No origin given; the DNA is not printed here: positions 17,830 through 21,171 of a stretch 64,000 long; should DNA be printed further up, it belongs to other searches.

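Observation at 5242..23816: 18.6-kb co-directional Hdr/MvhD/Nfn redox supercluster with an unusual subunit inventory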

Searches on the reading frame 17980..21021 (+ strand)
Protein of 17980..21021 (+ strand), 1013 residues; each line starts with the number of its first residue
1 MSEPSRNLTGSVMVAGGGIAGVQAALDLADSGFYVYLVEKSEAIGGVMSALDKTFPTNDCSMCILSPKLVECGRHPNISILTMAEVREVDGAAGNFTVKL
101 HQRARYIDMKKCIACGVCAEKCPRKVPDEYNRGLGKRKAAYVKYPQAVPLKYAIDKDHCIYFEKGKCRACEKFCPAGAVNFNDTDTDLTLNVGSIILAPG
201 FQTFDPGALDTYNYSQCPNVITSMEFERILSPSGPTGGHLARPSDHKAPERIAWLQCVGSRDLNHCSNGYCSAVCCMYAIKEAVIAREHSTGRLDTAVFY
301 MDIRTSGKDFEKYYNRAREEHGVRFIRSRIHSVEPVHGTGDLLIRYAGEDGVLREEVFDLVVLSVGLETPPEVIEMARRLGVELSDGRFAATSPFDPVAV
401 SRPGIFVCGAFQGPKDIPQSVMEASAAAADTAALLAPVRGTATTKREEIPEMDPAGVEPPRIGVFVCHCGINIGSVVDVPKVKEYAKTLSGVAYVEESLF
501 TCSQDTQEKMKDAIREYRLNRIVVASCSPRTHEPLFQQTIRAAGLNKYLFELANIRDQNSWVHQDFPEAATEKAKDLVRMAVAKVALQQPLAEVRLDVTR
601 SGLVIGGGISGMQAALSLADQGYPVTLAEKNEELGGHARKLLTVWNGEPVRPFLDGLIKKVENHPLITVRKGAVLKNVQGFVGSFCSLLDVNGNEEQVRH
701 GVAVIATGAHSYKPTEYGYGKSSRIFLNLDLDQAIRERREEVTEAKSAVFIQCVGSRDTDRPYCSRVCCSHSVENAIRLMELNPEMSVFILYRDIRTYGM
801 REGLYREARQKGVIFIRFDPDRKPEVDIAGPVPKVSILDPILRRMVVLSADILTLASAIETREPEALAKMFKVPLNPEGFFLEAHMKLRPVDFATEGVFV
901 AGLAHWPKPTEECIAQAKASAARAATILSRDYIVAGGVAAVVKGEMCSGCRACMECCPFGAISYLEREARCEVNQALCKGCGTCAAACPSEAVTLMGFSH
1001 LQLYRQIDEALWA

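Call 4: search_protein_families(library=pfam, proteins=[window:17980-21021:+], max_evalue=0.001)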
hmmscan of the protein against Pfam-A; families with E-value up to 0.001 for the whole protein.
window:17980-21021:+ (1013 aa): 21 families
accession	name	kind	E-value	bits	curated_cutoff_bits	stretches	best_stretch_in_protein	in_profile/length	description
PF07992.20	Pyr_redox_2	-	5e-24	85.7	26.1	2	11-426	2-289/291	Pyridine nucleotide-disulphide oxidoreductase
PF12831.13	FAD_oxidored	-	4.9e-15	56.2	27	2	12-50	2-40/416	FAD dependent oxidoreductase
PF13450.12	NAD_binding_8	-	1.3e-13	51.4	21.9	1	604-639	1-36/68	NAD(P)-binding Rossmann-like domain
PF01266.30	DAO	-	1.5e-11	44.9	27.9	1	603-638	3-38/353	FAD dependent oxidoreductase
PF00037.32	Fer4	-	2.7e-11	43.2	21.1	2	973-993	3-23/24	4Fe-4S binding domain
PF00890.30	FAD_binding_2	-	2.7e-10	40.5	20.4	1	603-638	3-38/414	FAD binding domain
PF12838.12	Fer4_7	-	8.4e-09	36.2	27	2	947-992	2-52/52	4Fe-4S dicluster domain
PF01134.28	GIDA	-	1.9e-08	34.3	22.1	0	12-47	2-29/391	Glucose inhibited division protein A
PF03486.20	HI0933_like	-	9.1e-08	32.3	50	0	603-641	4-39/244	HI0933-like protein Rossmann domain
PF00070.33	Pyr_redox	-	3.9e-07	30.9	22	0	603-635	3-35/82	Pyridine nucleotide-disulphide oxidoreductase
PF13738.12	Pyr_redox_3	-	1.9e-06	27.8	30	0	603-710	168-268/305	Pyridine nucleotide-disulphide oxidoreductase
PF13484.11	Fer4_16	-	2.9e-06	28.4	30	0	111-176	1-65/66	4Fe-4S double cluster binding domain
PF12837.12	Fer4_6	-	8.9e-06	25.9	25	1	972-992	3-23/24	4Fe-4S binding domain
PF13237.11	Fer4_10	-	2e-05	24.8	25.5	1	942-989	4-53/53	4Fe-4S dicluster domain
PF13187.11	Fer4_9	-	2.7e-05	24.5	27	1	946-992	1-51/52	4Fe-4S dicluster domain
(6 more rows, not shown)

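Call 6: search_protein_families(library=ncbifam, proteins=[window:17980-21021:+], max_evalue=0.00001)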
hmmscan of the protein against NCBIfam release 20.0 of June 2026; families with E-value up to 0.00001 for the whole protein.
window:17980-21021:+ (1013 aa): 76 families (the best 25 are shown)
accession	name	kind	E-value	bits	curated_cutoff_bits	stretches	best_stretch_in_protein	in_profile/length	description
NF040770.1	hetero_SS_HdrA2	exception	3e-290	964.8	1100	3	8-436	138-561/777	CoB-CoM heterodisulfide reductase HdrA2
NF041778.1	hetero_SS_HdrA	equivalog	9.9e-213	708.2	1400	3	7-437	140-572/771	ferredoxin:CoB-CoM heterodisulfide reductase subunit HdrA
NF041891.1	hdrA_Methbact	equivalog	4.1e-205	683.3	1300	3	8-433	132-554/762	ferredoxin:CoB-CoM heterodisulfide reductase subunit HdrA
TIGR03467.1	HpnE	equivalog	8.4e-16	58.3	283.05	2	604-639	3-38/430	hydroxysqualene dehydroxylase HpnE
NF009410.0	PRK12771.1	subfamily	1.6e-15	56.8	516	1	599-637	138-176/566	NAD(P)-binding protein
NF005560.0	PRK07233.1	equivalog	1.5e-14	53.7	252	2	604-639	5-40/435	hypothetical protein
NF058655.1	CrtID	equivalog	3.6e-14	52.5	640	1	604-641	3-40/478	bifunctional phytoene desaturase/3,4-desaturase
TIGR03997.1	mycofact_OYE_2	equivalog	3e-13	49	793.15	1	599-674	379-453/645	mycofactocin system FadH/OYE family oxidoreductase 2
NF045637.1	carotdesatCrtDProt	equivalog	3.7e-13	48.8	580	1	603-642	2-41/485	1-hydroxycarotenoid 3,4-desaturase CrtD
NF041087.1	bile_acid_BaiCD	equivalog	3.2e-12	45.4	825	0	11-48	382-419/642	bile acid Fe-S flavoenzyme BaiCD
NF006021.0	PRK08163.1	equivalog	2.3e-11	43.4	459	0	600-635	6-41/398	3-hydroxybenzoate 6-monooxygenase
TIGR02734.1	crtI_fam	subfamily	2.3e-11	43.1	238.1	0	603-640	2-39/504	phytoene desaturase family protein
TIGR02733.1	desat_CrtD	equivalog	2.4e-11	43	549.7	0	603-638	5-40/492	C-3',4' desaturase CrtD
NF042909.1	FMH_DH_FwdF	exception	3.1e-11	43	375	2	106-182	51-119/336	tungsten-dependent formylmethanofuran dehydrogenase subunit FwdF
TIGR04105.1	FeFe_hydrog_B1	subfamily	6.3e-11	41.6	450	0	944-994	110-160/462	monomeric [FeFe] hydrogenase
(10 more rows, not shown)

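Call 12: search_solved_structures(query=window:17980-21021:+, max_evalue=1e-10)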
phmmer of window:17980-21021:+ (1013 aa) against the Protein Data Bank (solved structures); distinct sequences matched with E-value up to 1e-10: 6.
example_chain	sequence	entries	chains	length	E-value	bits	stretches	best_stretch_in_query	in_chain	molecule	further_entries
5odc_A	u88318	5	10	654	8.6e-192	642.6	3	12-382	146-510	Heterodisulfide reductase, subunit A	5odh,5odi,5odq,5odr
8rvu_a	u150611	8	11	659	1.3e-188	632.1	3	12-379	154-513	H(2):CoB-CoM heterodisulfide,ferredoxin reductase subunit A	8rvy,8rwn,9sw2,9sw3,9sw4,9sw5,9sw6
8rvv_A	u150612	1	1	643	2.9e-187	627.7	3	11-379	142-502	H(2):CoB-CoM heterodisulfide,ferredoxin reductase subunit A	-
9sfi_A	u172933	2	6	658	1.3e-173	582.5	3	10-383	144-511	CoB--CoM heterodisulfide reductase iron-sulfur subunit A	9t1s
7bkb_A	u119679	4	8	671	5.5e-156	524.1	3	11-333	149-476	CoB--CoM heterodisulfide reductase iron-sulfur subunit A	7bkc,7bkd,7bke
6tjr_A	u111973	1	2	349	8.7e-37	129.6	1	189-434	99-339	Fumarate reductase/succinate dehydrogenase flavoprotein domain protein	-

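Call 31: find_homologous_proteins(query=window:17980-21021:+, max_evalue=1e-20)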
Query window:17980-21021:+ (1013 aa): 8000 proteins with E <= 1e-20 among 8000 candidates; the best 120 are listed.
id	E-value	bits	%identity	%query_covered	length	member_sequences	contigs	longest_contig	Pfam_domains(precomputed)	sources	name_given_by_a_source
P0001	0.0e+0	2339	100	100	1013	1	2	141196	PF13450.13,PF07992.21,PF12837.13,PF00070.34,PF03486.21,PF13484.12,PF12838.13,PF01134.29,PF12831.14,PF01266.31,PF00890.31,PF00037.33,PF13738.13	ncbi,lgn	-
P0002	0.0e+0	2052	86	100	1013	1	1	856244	PF13450.13,PF07992.21,PF12837.13,PF00070.34,PF03486.21,PF13484.12,PF12838.13,PF13454.13,PF01134.29,PF12831.14,PF01266.31,PF00890.31,PF00037.33,PF13738.13,PF01262.28,PF13237.12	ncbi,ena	-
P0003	0.0e+0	1972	84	99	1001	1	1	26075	PF14697.12,PF13450.13,PF07992.21,PF12837.13,PF00070.34,PF03486.21,PF13484.12,PF12838.13,PF13454.13,PF01134.29,PF12831.14,PF01266.31,PF00890.31,PF00037.33,PF13738.13,PF13237.12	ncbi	-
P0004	0.0e+0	1962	83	99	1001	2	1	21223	PF14697.12,PF13450.13,PF07992.21,PF12837.13,PF00070.34,PF03486.21,PF13484.12,PF12838.13,PF01134.29,PF12831.14,PF01266.31,PF00890.31,PF00037.33,PF13738.13,PF25160.2,PF13237.12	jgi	jgi:heterodisulfide reductase subunit A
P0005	0.0e+0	1871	78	100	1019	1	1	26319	PF14697.12,PF13450.13,PF07992.21,PF12837.13,PF00070.34,PF03486.21,PF12838.13,PF01134.29,PF12831.14,PF01266.31,PF00890.31,PF00037.33,PF13738.13,PF13237.12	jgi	jgi:heterodisulfide reductase subunit A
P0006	0.0e+0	1859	78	100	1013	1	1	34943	PF14697.12,PF13450.13,PF07992.21,PF12837.13,PF00070.34,PF03486.21,PF13484.12,PF12838.13,PF01134.29,PF12831.14,PF01266.31,PF00890.31,PF00037.33,PF13738.13,PF13237.12,PF13187.12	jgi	jgi:heterodisulfide reductase subunit A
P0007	0.0e+0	1846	77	100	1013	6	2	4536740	PF14697.12,PF13450.13,PF07992.21,PF12837.13,PF00070.34,PF03486.21,PF12838.13,PF01134.29,PF12831.14,PF01266.31,PF00890.31,PF00037.33,PF13738.13,PF01262.28,PF13237.12,PF13187.12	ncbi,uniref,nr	ncbi:CoB--CoM heterodisulfide reductase iron-sulfur subunit A family protein [Desulforhabdus amnigen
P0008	0.0e+0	1827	77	99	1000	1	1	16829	PF14697.12,PF13450.13,PF07992.21,PF12837.13,PF00070.34,PF03486.21,PF13484.12,PF12838.13,PF01134.29,PF12831.14,PF01266.31,PF00890.31,PF00037.33,PF13738.13,PF13237.12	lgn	-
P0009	0.0e+0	1817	76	100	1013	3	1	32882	PF14697.12,PF13450.13,PF07992.21,PF12837.13,PF00070.34,PF03486.21,PF13484.12,PF12838.13,PF01134.29,PF12831.14,PF01266.31,PF00890.31,PF00037.33,PF13738.13,PF01262.28,PF25160.2,PF13237.12,PF13187.12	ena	-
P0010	0.0e+0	1813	76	100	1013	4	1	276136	PF13450.13,PF07992.21,PF12837.13,PF00070.34,PF03486.21,PF13484.12,PF12838.13,PF01134.29,PF12831.14,PF01266.31,PF12797.13,PF00890.31,PF00037.33,PF13738.13,PF13237.12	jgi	-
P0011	0.0e+0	1803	76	100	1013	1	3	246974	PF14697.12,PF13450.13,PF07992.21,PF12837.13,PF00070.34,PF03486.21,PF13484.12,PF12838.13,PF01134.29,PF12831.14,PF01266.31,PF12797.13,PF00890.31,PF00037.33,PF13738.13,PF13237.12,PF13187.12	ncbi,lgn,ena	-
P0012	0.0e+0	1785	75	100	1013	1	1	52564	PF14697.12,PF13450.13,PF07992.21,PF12837.13,PF00070.34,PF03486.21,PF12838.13,PF01134.29,PF12831.14,PF01266.31,PF00890.31,PF00037.33,PF13738.13,PF13237.12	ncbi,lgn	-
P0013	0.0e+0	1782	75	100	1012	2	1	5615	PF14697.12,PF13450.13,PF07992.21,PF12837.13,PF00070.34,PF03486.21,PF13484.12,PF12838.13,PF01134.29,PF12831.14,PF01266.31,PF12797.13,PF00890.31,PF00037.33,PF13738.13,PF01262.28,PF13237.12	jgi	-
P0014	0.0e+0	1781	75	100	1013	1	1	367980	PF14697.12,PF13450.13,PF07992.21,PF12837.13,PF00070.34,PF03486.21,PF13484.12,PF12838.13,PF01134.29,PF12831.14,PF01266.31,PF00890.31,PF00037.33,PF13738.13,PF25160.2,PF13237.12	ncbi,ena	-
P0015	0.0e+0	1777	75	99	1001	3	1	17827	PF13450.13,PF07992.21,PF12837.13,PF00070.34,PF03486.21,PF12838.13,PF01134.29,PF12831.14,PF01266.31,PF01593.31,PF00890.31,PF00037.33,PF13738.13,PF01262.28,PF13237.12,PF13187.12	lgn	-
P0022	0.0e+0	1679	71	99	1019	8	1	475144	PF14697.12,PF13450.13,PF07992.21,PF12837.13,PF00070.34,PF03486.21,PF12838.13,PF01134.29,PF12831.14,PF01946.24,PF01266.31,PF01593.31,PF00890.31,PF00037.33,PF13738.13,PF25160.2,PF13237.12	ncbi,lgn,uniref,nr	ncbi:FAD-dependent oxidoreductase [Desulfosoma caldarium]|uniref:Heterodisulfide reductase subunit A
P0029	0.0e+0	1645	69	100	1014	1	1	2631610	PF13450.13,PF07992.21,PF12837.13,PF00070.34,PF03486.21,PF13484.12,PF12838.13,PF01134.29,PF12831.14,PF01266.31,PF00890.31,PF00037.33,PF13738.13,PF01262.28,PF13237.12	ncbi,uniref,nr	ncbi:4Fe-4S ferredoxin, iron-sulfur binding domain protein [uncultured Desulfobacterium sp.]|uniref:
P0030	0.0e+0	1632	69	100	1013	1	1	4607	PF14697.12,PF01266.31,PF13450.13,PF00890.31,PF07992.21,PF00070.34,PF00037.33,PF13738.13,PF03486.21,PF01134.29,PF12831.14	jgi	jgi:heterodisulfide reductase subunit A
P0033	0.0e+0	1618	70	100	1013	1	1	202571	PF14697.12,PF13450.13,PF07992.21,PF12837.13,PF00070.34,PF03486.21,PF12838.13,PF01134.29,PF12831.14,PF01266.31,PF01593.31,PF00890.31,PF00037.33,PF13738.13,PF01262.28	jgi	jgi:heterodisulfide reductase subunit A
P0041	0.0e+0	1554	69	84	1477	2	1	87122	PF14697.12,PF13450.13,PF07992.21,PF12837.13,PF00070.34,PF03486.21,PF12838.13,PF01134.29,PF01494.26,PF12831.14,PF01946.24,PF01266.31,PF01593.31,PF14691.12,PF00890.31,PF00037.33,PF13738.13,PF01262.28,PF13237.12,PF13187.12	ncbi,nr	ncbi:MAG: FAD-dependent oxidoreductase [Deltaproteobacteria bacterium]|nr:FAD-dependent oxidoreducta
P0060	0.0e+0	1450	64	84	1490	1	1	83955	PF14697.12,PF13241.13,PF13450.13,PF07992.21,PF00070.34,PF03486.21,PF12838.13,PF13454.13,PF01134.29,PF01494.26,PF12831.14,PF01946.24,PF01266.31,PF01593.31,PF12797.13,PF14691.12,PF00890.31,PF00037.33,PF13738.13,PF01262.28,PF13237.12,PF13187.12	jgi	jgi:heterodisulfide reductase subunit A-like polyferredoxin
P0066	0.0e+0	1402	61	99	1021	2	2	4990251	PF14697.12,PF13450.13,PF07992.21,PF12837.13,PF00070.34,PF03486.21,PF13484.12,PF12838.13,PF13454.13,PF01134.29,PF01494.26,PF12831.14,PF01946.24,PF01266.31,PF12797.13,PF00890.31,PF00037.33,PF13738.13,PF25160.2,PF13237.12,PF13183.12,PF13187.12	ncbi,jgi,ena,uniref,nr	ncbi:CoB--CoM heterodisulfide reductase iron-sulfur subunit A family protein [Syntrophobacter fumaro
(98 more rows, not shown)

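Call 32: find_encoding_contigs(protein=P0007, flank=10000, max_places=2)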
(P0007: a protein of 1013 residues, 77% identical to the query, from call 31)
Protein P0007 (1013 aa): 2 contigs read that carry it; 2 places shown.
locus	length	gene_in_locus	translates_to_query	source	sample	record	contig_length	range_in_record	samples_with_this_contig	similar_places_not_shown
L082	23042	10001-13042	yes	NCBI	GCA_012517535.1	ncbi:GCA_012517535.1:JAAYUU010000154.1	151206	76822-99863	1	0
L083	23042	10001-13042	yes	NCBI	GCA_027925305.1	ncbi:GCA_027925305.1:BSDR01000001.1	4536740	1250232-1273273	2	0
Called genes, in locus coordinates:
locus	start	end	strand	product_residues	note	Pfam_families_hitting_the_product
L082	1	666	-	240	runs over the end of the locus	PF00081:Sod_Fe_N, PF02777:Sod_Fe_C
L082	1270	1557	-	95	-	-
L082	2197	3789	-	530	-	PF01645:Glu_synthase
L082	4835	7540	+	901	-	PF00111:Fer2, PF13510:Fer2_4, PF10588:NADH-G_4Fe-4S_3, PF12838:Fer4_7, PF13187:Fer4_9 (weak), PF22117:Fer4_Nqo3, PF04879:Molybdop_Fe4S4, PF00384:Molybdopterin, +1 more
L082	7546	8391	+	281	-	PF10418:DHODB_Fe-S_bind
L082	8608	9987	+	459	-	PF14691:Fer4_20, PF13738:Pyr_redox_3 (faint), PF01266:DAO (faint), PF07992:Pyr_redox_2, PF13450:NAD_binding_8 (weak), PF00070:Pyr_redox (weak)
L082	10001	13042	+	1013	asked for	PF07992:Pyr_redox_2, PF12831:FAD_oxidored (weak), PF00890:FAD_binding_2 (weak), PF07992:Pyr_redox_2, PF13738:Pyr_redox_3 (weak), PF01266:DAO (weak), PF12831:FAD_oxidored (weak), PF14697:Fer4_21, +10 more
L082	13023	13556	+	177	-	PF02662:FlpD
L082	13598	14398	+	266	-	PF13187:Fer4_9 (faint), PF00037:Fer4 (faint), PF13183:Fer4_8 (weak)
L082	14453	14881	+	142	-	-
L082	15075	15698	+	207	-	PF01206:TusA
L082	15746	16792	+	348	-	-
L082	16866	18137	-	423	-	PF04055:Radical_SAM, PF02579:Nitro_FeMo-Co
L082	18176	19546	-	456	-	PF00148:Oxidored_nitro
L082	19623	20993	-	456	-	PF00148:Oxidored_nitro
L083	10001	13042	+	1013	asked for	PF07992:Pyr_redox_2, PF12831:FAD_oxidored (weak), PF00890:FAD_binding_2 (weak), PF07992:Pyr_redox_2, PF13738:Pyr_redox_3 (weak), PF01266:DAO (weak), PF12831:FAD_oxidored (weak), PF14697:Fer4_21, +10 more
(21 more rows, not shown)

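Call 33: find_encoding_contigs(protein=P0066, flank=10000, max_places=2)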
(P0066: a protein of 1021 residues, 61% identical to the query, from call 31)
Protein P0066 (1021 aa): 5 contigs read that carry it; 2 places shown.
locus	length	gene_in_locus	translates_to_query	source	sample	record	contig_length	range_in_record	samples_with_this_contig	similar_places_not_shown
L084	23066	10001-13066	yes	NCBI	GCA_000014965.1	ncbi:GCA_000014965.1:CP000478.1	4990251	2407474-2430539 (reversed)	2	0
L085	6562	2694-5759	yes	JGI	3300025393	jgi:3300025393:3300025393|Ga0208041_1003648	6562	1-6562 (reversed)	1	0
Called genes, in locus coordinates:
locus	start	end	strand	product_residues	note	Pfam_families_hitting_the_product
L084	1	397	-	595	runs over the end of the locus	PF00082:Peptidase_S8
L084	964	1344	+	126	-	PF01242:PTPS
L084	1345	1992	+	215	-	PF04055:Radical_SAM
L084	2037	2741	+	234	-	PF06508:QueC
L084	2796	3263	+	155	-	PF14489:QueF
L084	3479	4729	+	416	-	PF07994:NAD_binding_5, PF01658:Inos-1-P_synth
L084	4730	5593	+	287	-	PF01261:AP_endonuc_2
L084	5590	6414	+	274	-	PF01261:AP_endonuc_2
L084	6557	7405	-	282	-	PF19567:CpsB_CapC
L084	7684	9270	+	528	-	PF02074:Peptidase_M32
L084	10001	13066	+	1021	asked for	PF12831:FAD_oxidored (weak), PF12838:Fer4_7 (weak), PF07992:Pyr_redox_2 (weak), PF00890:FAD_binding_2 (weak), PF07992:Pyr_redox_2, PF00037:Fer4, PF12838:Fer4_7, PF14697:Fer4_21, +17 more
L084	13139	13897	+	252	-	-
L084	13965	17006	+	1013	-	-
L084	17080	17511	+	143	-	PF02662:FlpD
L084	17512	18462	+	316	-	PF12797:Fer4_2 (faint), PF13187:Fer4_9 (faint), PF00037:Fer4 (faint), PF13183:Fer4_8 (weak)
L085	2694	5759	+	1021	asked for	PF12831:FAD_oxidored (weak), PF12838:Fer4_7 (weak), PF07992:Pyr_redox_2 (weak), PF00890:FAD_binding_2 (weak), PF07992:Pyr_redox_2, PF00037:Fer4, PF12838:Fer4_7, PF14697:Fer4_21, +17 more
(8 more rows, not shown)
